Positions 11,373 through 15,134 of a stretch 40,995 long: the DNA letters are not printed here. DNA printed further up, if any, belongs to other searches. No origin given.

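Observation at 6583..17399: Four-gene, nearly spacer-free operon encoding ~3,600 aa of modular secreted envelope proteins plus a dedicated membrane anchor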

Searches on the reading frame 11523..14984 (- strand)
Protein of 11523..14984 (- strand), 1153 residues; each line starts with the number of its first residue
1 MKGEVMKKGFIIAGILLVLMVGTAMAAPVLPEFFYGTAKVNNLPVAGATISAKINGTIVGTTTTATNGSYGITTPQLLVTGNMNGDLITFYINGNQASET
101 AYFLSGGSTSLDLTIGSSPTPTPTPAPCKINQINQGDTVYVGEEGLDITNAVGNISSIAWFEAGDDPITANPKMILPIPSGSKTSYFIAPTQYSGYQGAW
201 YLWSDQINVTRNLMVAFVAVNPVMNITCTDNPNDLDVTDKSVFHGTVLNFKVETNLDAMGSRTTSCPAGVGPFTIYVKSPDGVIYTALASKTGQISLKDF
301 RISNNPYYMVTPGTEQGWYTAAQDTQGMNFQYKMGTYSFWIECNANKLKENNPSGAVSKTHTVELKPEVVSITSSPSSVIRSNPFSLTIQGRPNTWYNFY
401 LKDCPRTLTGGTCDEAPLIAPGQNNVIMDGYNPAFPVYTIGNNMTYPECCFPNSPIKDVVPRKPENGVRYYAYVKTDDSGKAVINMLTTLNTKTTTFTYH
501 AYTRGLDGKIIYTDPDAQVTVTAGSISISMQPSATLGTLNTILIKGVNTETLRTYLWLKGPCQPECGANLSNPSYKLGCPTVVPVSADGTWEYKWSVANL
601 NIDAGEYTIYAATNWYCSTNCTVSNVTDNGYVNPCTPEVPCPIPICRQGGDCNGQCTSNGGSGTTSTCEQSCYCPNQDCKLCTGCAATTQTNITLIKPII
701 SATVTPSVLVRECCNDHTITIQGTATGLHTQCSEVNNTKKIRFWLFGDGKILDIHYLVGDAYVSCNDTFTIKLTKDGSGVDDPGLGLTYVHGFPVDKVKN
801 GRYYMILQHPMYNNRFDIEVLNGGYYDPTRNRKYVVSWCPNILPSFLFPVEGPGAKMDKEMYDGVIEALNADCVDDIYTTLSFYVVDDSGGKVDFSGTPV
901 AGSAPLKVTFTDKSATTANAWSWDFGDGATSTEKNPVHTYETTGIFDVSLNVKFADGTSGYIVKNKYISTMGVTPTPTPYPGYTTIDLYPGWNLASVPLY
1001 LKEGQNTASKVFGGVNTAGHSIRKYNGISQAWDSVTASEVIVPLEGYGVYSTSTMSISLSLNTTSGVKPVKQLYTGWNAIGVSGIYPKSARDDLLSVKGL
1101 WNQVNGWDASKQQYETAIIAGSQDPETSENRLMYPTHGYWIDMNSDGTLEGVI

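Call 6: search_protein_families(library=pfam, proteins=[window:11523-14984:-], max_evalue=0.01)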
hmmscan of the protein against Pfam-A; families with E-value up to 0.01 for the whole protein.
window:11523-14984:- (1153 aa): 3 families
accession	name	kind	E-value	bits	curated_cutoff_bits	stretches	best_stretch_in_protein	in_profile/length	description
PF12863.12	DUF3821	-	1.9e-49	168.8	23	1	135-349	1-203/204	Domain of unknown function (DUF3821)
PF18911.6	PKD_4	-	6.7e-14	52.2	27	1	904-960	20-76/85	PKD domain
PF00801.26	PKD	-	1.6e-09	38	23.5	1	896-957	5-70/80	PKD domain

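Call 7: search_protein_families(library=ncbifam, proteins=[window:11523-14984:-], max_evalue=0.01)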
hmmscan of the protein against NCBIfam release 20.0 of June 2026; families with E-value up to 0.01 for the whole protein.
window:11523-14984:- (1153 aa): 1 family
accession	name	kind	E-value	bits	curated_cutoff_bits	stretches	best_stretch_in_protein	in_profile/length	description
NF041431.1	S_layer_MEMAR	equivalog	6.3e-91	306.1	600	2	125-615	20-487/819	MEMAR_RS02690 family S-layer glycoprotein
